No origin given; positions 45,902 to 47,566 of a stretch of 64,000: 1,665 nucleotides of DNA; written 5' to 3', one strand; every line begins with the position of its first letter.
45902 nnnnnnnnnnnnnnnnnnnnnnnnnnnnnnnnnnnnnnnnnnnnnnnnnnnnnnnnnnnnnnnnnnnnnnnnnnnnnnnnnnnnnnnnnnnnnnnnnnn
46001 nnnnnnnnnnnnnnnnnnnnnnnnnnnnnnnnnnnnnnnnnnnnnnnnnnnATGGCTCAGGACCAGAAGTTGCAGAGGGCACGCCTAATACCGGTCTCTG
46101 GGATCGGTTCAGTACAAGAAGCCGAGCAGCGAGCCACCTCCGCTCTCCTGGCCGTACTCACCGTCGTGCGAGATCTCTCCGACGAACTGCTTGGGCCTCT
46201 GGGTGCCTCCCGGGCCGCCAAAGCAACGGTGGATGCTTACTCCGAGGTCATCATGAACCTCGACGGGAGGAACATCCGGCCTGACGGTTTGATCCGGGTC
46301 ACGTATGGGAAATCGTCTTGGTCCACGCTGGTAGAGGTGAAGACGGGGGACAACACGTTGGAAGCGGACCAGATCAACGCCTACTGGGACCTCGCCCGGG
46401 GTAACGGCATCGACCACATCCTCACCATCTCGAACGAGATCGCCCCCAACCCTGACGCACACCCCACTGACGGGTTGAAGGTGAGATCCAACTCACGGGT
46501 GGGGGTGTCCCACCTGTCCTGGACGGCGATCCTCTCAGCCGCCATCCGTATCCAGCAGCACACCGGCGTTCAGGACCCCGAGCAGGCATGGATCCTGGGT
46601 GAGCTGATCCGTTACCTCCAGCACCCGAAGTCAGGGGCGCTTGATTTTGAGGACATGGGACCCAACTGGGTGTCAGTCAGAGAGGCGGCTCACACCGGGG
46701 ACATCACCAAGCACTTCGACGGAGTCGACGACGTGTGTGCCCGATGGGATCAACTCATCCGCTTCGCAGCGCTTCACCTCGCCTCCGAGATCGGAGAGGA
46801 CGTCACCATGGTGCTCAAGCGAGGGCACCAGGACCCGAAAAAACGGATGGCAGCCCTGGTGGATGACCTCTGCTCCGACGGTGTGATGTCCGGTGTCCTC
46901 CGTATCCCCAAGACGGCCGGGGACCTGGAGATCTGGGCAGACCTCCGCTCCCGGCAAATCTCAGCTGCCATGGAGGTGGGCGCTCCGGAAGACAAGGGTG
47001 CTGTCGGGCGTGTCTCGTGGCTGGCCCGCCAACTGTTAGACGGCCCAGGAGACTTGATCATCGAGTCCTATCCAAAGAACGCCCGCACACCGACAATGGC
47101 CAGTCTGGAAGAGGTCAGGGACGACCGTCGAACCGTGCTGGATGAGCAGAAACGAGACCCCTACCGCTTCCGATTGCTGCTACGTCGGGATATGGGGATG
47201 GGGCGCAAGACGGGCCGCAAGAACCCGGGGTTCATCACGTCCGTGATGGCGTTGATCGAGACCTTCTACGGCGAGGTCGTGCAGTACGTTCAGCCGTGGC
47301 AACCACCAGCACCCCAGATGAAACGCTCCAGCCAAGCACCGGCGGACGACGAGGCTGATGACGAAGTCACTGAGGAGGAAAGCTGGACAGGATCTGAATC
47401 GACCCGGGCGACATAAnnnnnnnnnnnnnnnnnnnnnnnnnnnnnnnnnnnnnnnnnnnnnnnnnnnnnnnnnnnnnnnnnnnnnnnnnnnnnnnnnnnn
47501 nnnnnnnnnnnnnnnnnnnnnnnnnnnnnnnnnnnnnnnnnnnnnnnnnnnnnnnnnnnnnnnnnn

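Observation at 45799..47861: Single-gene mini-island at tRNA-Val flanked by 62-nt att-like direct repeats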

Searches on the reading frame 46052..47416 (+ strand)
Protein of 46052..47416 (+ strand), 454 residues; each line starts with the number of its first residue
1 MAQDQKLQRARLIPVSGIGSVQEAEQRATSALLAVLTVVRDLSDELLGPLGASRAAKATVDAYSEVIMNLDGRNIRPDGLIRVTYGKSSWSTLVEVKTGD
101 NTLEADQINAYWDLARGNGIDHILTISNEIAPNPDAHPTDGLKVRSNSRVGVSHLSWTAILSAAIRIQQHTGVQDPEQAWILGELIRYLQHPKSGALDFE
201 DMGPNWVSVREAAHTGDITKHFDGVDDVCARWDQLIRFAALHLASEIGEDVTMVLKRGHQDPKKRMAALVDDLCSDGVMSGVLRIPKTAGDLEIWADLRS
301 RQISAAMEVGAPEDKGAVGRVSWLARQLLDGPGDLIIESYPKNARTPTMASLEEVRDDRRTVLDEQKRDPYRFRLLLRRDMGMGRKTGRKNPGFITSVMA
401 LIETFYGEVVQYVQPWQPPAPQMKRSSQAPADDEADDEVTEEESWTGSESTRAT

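Call 6: search_protein_families(library=pfam, proteins=[window:46052-47416:+], max_evalue=1)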
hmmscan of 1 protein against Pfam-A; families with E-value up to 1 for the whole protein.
window:46052-47416:+ (454 aa): 0 families

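Call 8: search_protein_families(library=padloc, proteins=[window:46052-47416:+], max_evalue=1)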
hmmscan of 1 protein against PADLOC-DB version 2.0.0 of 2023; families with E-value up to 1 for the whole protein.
window:46052-47416:+ (454 aa): 0 families

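Call 9: search_protein_families(library=ncbifam, proteins=[window:46052-47416:+], max_evalue=1)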
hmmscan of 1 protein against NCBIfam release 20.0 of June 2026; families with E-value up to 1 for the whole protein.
window:46052-47416:+ (454 aa): 0 families

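Call 10: search_protein_families(library=phrogs, proteins=[window:46052-47416:+], max_evalue=1)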
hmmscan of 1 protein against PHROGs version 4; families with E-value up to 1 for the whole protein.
window:46052-47416:+ (454 aa): 0 families

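Call 11: find_homologous_proteins(query=window:46052-47416:+)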
Query window:46052-47416:+ (454 aa): 2769 proteins with E <= 0.001 among 8000 candidates; the best 120 are listed.
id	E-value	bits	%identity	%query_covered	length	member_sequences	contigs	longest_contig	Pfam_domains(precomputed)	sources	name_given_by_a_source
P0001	4.6e-260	881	100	85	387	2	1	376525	-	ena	-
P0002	1.0e-255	867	87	97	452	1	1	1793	-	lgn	-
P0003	5.4e-213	726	73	98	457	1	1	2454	-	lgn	-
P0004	1.8e-212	724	73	96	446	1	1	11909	-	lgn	-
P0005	1.5e-194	665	66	98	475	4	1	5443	-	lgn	-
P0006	5.5e-193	660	68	96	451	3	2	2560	-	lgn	-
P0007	1.3e-192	659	68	95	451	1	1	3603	-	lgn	-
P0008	1.7e-192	659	66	95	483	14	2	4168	-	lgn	-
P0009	9.9e-192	656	68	95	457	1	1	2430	-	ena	-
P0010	1.5e-191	655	68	96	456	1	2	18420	-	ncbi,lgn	-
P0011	2.4e-189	648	67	96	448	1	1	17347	-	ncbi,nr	ncbi:MAG TPA: hypothetical protein VHL52_14080 [Acidimicrobiia bacterium]|nr:hypothetical protein [A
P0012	1.4e-188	646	65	95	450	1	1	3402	-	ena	-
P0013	4.5e-188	644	66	95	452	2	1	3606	-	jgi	-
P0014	1.4e-187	642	67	98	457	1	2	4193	-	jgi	jgi:hypothetical protein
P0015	2.7e-187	641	65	95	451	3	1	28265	-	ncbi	ncbi:MAG: hypothetical protein WD990_08615 [Acidimicrobiia bacterium]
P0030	2.6e-179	615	63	97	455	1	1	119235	-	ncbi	-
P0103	1.2e-168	580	88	65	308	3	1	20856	-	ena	-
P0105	4.8e-168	578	60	94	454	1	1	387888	-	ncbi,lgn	-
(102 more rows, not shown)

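Call 13: find_encoding_contigs(protein=P0004, flank=6000, max_places=3)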
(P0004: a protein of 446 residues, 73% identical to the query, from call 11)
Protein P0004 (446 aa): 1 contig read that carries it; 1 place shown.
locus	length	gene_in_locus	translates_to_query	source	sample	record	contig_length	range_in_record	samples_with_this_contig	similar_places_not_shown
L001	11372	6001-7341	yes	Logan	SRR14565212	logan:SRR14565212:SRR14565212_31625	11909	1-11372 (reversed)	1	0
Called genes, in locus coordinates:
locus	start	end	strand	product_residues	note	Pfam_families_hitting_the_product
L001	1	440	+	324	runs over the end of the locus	?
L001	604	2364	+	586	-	PF04932:Wzy_C, PF14559:TPR_19 (faint), PF13431:TPR_17 (faint)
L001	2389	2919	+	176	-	PF08281:Sigma70_r4_2, PF04545:Sigma70_r4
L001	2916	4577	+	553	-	-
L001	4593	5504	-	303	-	PF00144:Beta-lactamase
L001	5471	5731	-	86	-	PF00144:Beta-lactamase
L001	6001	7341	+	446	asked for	-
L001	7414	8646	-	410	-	PF00083:Sugar_tr, PF07690:MFS_1, PF06609:TRI12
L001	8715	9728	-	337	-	PF00075:RNase_H, PF06908:YpsA (weak)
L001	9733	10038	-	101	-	-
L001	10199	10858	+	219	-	PF00376:MerR (weak), PF13411:MerR_1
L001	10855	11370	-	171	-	?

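Call 14: find_encoding_contigs(protein=P0030, flank=6000, max_places=3)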
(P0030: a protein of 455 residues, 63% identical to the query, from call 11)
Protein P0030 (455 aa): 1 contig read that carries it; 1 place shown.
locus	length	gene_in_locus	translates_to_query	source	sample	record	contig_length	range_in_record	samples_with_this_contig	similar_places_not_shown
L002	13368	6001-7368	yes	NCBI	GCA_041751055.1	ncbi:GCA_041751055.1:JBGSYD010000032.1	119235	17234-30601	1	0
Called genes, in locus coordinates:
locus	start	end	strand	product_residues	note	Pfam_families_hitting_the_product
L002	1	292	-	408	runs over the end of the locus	PF01979:Amidohydro_1, PF07969:Amidohydro_3 (faint)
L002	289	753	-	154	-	-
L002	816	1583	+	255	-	PF04784:DUF547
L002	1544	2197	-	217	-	-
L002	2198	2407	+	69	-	-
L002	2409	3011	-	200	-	PF07920:DUF1684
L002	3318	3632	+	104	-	PF02467:Whib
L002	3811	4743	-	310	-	PF00140:Sigma70_r1_2, PF04542:Sigma70_r2, PF04539:Sigma70_r3, PF04545:Sigma70_r4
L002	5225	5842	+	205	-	PF09851:SHOCT (weak), PF10708:DUF2510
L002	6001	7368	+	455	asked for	-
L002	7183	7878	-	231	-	-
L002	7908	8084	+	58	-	-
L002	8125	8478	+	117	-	PF00589:Phage_integrase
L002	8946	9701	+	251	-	PF01323:DSBA, PF13743:Thioredoxin_5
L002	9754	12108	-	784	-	PF07228:SpoIIE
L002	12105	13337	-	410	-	-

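Call 15: find_encoding_contigs(protein=P0105, flank=6000, max_places=3)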
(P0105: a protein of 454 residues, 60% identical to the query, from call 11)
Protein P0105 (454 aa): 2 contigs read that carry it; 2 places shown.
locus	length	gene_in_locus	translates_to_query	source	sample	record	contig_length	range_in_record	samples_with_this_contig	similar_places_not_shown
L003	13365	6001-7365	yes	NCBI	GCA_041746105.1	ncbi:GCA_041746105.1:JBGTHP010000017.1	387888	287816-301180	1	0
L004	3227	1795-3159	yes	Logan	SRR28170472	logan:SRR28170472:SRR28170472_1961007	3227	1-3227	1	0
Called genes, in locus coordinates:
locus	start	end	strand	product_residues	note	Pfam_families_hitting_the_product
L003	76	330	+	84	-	-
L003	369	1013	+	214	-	-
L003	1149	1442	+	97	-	-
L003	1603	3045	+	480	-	PF05065:Phage_capsid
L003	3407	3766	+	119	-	-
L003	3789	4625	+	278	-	PF10708:DUF2510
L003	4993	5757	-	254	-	-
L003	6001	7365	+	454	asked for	-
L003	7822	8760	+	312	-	PF00291:PALP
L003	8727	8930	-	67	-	-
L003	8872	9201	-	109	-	-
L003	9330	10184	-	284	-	PF00582:Usp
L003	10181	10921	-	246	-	PF03588:Leu_Phe_trans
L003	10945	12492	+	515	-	PF18158:AidB_N, PF02770:Acyl-CoA_dh_M, PF00441:Acyl-CoA_dh_1, PF08028:Acyl-CoA_dh_2, PF22924:ACOX_C_alpha1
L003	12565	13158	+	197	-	PF02469:Fasciclin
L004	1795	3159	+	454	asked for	-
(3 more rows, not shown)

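Call 24: find_related_loci(query=A1, collection=genome_contigs, flank=10000)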
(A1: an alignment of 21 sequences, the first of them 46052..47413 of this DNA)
Query A1 (454 aa) in genome_contigs; peptide patterns used: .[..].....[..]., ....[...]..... (x = any residue, [..] = any of these).
139 stretches matched a pattern; 125 encode a relative of the query (tblastn E <= 1e-3); the best 80 are kept; 80 distinct loci.
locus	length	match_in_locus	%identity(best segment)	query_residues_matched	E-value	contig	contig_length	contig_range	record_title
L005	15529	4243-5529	66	1-431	0e+0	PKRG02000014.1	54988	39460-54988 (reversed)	MAG: Acidimicrobiia bacterium isolate ZC4RG17 NODE_337_length_54988_cov_31.319462, whole genome shotgun sequence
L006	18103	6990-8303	68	1-438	0e+0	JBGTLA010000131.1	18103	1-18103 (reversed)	MAG: Acidimicrobiia bacterium isolate JTS-RE326 k141_10276045, whole genome shotgun sequence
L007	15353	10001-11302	67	1-437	0e+0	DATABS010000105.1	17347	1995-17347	MAG TPA_asm: Acidimicrobiia bacterium isolate SMAG_U6704 k141_555798, whole genome shotgun sequence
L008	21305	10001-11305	64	6-438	0e+0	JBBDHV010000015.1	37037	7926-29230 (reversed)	MAG: Acidimicrobiia bacterium isolate LejiaA_66_105 Lejia_A_1785_length_37037_cov_63, whole genome shotgun sequence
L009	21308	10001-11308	63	7-445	0e+0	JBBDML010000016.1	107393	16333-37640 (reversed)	MAG: Acidimicrobiia bacterium isolate LejiaB_65_21 Lejia_B_244_length_107393_cov_11, whole genome shotgun sequence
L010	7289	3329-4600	62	7-432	0e+0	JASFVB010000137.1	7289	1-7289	MAG: Acidimicrobiia bacterium isolate D1105M12metaG_Bin_69 D1105M12metaG_FD_scaffold_1292_c1, whole genome shotgun seque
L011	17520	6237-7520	61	7-439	0e+0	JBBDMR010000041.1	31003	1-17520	MAG: Acidimicrobiia bacterium isolate LejiaB_2_63_13 Lejia_B_1762_length_31003_cov_7, whole genome shotgun sequence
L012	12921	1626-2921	60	9-442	4e-177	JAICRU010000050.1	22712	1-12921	MAG: Acidimicrobiia bacterium isolate TY_ISSM_2_bin.47 k141_524663_length_22712_cov_10.5446, whole genome shotgun sequen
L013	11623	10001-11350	58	1-449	6e-176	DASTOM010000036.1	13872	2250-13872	MAG TPA_asm: Acidimicrobiia bacterium isolate SMAG_U2170 k141_1159719, whole genome shotgun sequence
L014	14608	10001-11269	62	9-433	2e-175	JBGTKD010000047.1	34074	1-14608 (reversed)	MAG: Acidimicrobiia bacterium isolate JTS-RE304 k141_8434270, whole genome shotgun sequence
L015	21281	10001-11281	60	9-432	5e-175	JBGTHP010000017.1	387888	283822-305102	MAG: Acidimicrobiia bacterium isolate JTS-RE241 k141_4287358, whole genome shotgun sequence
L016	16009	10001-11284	59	7-434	1e-171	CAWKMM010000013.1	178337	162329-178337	MAG: uncultured Nitriliruptoraceae bacterium isolate MFD03066.bin.2.2 genome assembly, contig: contig_45890, whole genom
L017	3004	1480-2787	56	5-438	5e-176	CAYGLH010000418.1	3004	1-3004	MAG TPA_asm: uncultured Ilumatobacteraceae bacterium isolate ERP116193_co2_36 genome assembly, contig: NODE_74484_length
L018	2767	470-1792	56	4-441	1e-176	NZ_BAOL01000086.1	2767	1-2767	Ilumatobacter nonamiensis YM16-303, whole genome shotgun sequence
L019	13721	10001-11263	61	7-425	1e-165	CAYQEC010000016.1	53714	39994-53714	MAG TPA_asm: uncultured Acidimicrobiaceae bacterium isolate binchicken_co89_652 genome assembly, contig: NODE_723_length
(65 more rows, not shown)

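Call 29: predict_structure(alignment_id=A1)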
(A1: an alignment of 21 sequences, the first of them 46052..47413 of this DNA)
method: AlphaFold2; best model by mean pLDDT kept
length: 454 residues; sequences in the alignment: 21
mean_pLDDT: 84.0   pTM: 0.77
mean pLDDT of the five models: 84.0, 80.7, 79.4, 79.3, 75.7
residues with pLDDT >= 90: 217; 70-90: 176; 50-70: 29; < 50: 32
segments of 3 or more residues with pLDDT < 50: 427-454
pLDDT, mean of each block of 10 residues (from residue 1): 68 73 83 91 90 85 88 89 91 90 91 91 91 78 84 91 89 86 87 70 87 92 91 90 88 83 87 94 92 95 95 91 94 96 93 96 92 96 64 86 95 81 53 34 32 35
secondary structure, 60 per line:
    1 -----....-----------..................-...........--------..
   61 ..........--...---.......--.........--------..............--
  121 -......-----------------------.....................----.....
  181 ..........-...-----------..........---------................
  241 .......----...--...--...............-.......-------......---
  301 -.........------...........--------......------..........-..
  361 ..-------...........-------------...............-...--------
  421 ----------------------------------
elements in order: E6-9 H21-38 H40-50 E59-70 E73-75 E79-85 E88-96 H105-118 E122-127 E151-156 H157-171 H176-190 H206-215 H225-247 E252-254 H262-276 E278-284 E292-297 E302-310 H317-327 E336-341 E348-351 H352-357 H359-362 E370-380 H394-408

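Call 33: search_protein_representatives(protein=window:46052-47413:+)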
Query: 454 residues. Proteins with E-value up to 0.001 (for the whole library): 1711; up to 1e-10: 1136; up to 1e-30: 462. The best 150 are listed.
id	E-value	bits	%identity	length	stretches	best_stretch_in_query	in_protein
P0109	3.6e-168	576.7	62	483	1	7-432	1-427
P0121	1.8e-134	465.7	52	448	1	4-432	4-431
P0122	8.1e-125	433.9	49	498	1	7-439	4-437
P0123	6.2e-123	427.6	49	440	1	4-426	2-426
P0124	2.2e-122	425.8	48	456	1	6-435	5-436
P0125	1.2e-114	400.3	48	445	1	10-446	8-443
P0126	2.2e-114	399.5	56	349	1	120-435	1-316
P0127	5.7e-108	378.3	44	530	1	6-439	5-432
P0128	8.3e-108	377.8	48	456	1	9-432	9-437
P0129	1.6e-104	367.0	44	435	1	4-426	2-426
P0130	2.4e-102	359.8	44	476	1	9-434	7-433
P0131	3.7e-100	352.6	43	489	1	6-431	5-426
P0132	2.3e-99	350.0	44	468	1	3-434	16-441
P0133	1.1e-97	344.4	43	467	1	4-452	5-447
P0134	5.0e-97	342.3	45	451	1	5-429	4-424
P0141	1.5e-89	317.6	43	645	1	8-439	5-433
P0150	4.9e-84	299.5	40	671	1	9-427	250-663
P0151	1.3e-83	298.1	43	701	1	6-423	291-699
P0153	5.7e-81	289.4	40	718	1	2-436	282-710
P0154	2.5e-80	287.2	38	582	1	5-429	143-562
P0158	6.2e-79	282.6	37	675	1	2-436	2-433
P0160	1.3e-78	281.6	40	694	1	4-419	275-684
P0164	1.0e-76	275.3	39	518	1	5-410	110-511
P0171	7.8e-75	269.1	35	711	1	5-439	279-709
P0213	2.1e-63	231.4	38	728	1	9-420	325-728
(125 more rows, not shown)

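Call 36: find_encoding_contigs(protein=P0103, flank=10000, max_places=3)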
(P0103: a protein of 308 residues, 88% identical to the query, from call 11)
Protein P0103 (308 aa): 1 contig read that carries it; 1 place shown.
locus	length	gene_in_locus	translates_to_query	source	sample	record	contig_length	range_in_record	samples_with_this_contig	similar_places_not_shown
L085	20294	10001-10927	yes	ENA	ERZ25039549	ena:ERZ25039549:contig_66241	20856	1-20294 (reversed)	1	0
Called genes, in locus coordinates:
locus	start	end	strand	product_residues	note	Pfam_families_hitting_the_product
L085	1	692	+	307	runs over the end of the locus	PF01939:NucS_C (faint), PF18899:DUF5655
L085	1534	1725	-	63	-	-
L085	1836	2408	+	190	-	PF02384:N6_Mtase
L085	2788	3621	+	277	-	PF01420:Methylase_S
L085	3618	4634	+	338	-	PF28530:DUF8426, PF04471:Mrr_cat, PF22722:NA-iREase1 (weak)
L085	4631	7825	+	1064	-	PF04313:HSDR_N, PF04851:ResIII, PF18766:SWI2_SNF2, PF22679:T1R_D3-like, PF01863:YgjP-like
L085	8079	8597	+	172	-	-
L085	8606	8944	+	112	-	-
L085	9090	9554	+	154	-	-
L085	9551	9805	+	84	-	-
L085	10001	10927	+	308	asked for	-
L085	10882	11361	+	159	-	-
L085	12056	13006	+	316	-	-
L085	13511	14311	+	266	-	-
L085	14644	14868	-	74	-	-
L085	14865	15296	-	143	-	-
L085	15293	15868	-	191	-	-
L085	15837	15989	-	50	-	-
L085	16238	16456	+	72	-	PF12728:HTH_17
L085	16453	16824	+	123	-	-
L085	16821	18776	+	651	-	PF09250:Prim-Pol, PF08708:PriCT_1, PF13481:AAA_25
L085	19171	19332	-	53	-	-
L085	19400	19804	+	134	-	-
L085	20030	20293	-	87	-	?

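Call 37: find_encoding_contigs(protein=P0002, flank=3000, max_places=3)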
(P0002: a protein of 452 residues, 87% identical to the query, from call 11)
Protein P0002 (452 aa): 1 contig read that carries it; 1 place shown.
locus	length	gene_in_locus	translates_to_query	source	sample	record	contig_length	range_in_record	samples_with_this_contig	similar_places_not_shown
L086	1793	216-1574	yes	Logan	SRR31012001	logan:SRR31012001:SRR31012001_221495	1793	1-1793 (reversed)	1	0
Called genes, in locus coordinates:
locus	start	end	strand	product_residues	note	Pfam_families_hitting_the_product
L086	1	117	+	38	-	?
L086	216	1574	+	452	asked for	-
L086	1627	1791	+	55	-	?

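Call 39: search_protein_families(library=pfam, proteins=[P0150, P0151, P0153, P0160, P0171, P0141, P0158, P0154, P0164, P0213], max_evalue=0.01)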
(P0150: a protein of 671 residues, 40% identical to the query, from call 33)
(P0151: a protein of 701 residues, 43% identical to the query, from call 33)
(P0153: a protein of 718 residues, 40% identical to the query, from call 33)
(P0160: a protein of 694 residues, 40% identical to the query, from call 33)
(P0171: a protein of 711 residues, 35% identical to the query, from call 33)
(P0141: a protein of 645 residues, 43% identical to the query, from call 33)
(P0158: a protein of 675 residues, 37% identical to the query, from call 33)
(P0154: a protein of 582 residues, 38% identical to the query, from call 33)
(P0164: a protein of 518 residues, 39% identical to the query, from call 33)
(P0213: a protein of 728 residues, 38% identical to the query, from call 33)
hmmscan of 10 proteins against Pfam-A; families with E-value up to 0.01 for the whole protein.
P0150 (671 aa): 1 family
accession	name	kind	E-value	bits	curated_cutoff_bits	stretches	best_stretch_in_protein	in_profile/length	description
PF02342.23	TerD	-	1.9e-17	63.8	25.3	1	7-154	23-187/187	TerD domain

P0151 (701 aa): 1 family
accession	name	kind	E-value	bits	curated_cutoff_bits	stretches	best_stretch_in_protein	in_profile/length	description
PF02342.23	TerD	-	3.6e-43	147.6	25.3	1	26-207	4-187/187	TerD domain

P0153 (718 aa): 1 family
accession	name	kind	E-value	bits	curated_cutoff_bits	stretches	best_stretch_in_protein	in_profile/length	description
PF02342.23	TerD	-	3.8e-38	131.3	25.3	1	1-173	5-187/187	TerD domain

P0160 (694 aa): 1 family
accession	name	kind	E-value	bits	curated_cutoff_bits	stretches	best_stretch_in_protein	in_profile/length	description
PF02342.23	TerD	-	6.5e-42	143.6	25.3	1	1-179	5-187/187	TerD domain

P0171 (711 aa): 1 family
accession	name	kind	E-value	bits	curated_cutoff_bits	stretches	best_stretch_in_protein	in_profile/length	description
PF02342.23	TerD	-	1.9e-35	122.4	25.3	1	6-172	5-187/187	TerD domain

P0141 (645 aa): 1 family
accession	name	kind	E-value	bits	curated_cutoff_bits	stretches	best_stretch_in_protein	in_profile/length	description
PF02342.23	TerD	-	4.8e-10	39.7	25.3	1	495-638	32-185/187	TerD domain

P0158 (675 aa): 0 families

P0154 (582 aa): 0 families

P0164 (518 aa): 0 families

P0213 (728 aa): 2 families
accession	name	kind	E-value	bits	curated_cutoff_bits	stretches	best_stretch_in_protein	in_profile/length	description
PF02342.23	TerD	-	3.5e-32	111.8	25.3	1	9-183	4-186/187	TerD domain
PF08774.17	VRR_NUC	-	0.0025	18.3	23.8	1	391-439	64-111/116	VRR-NUC domain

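Call 76: search_solved_structures(query=A3, max_evalue=1)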
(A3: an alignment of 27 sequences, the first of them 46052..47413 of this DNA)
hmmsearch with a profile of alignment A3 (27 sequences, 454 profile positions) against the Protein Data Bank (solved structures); distinct sequences matched with E-value up to 1: 1.
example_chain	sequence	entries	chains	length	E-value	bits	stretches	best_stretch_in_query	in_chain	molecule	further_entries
3ll9_A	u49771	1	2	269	0.58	12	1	219-283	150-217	Isopentenyl phosphate kinase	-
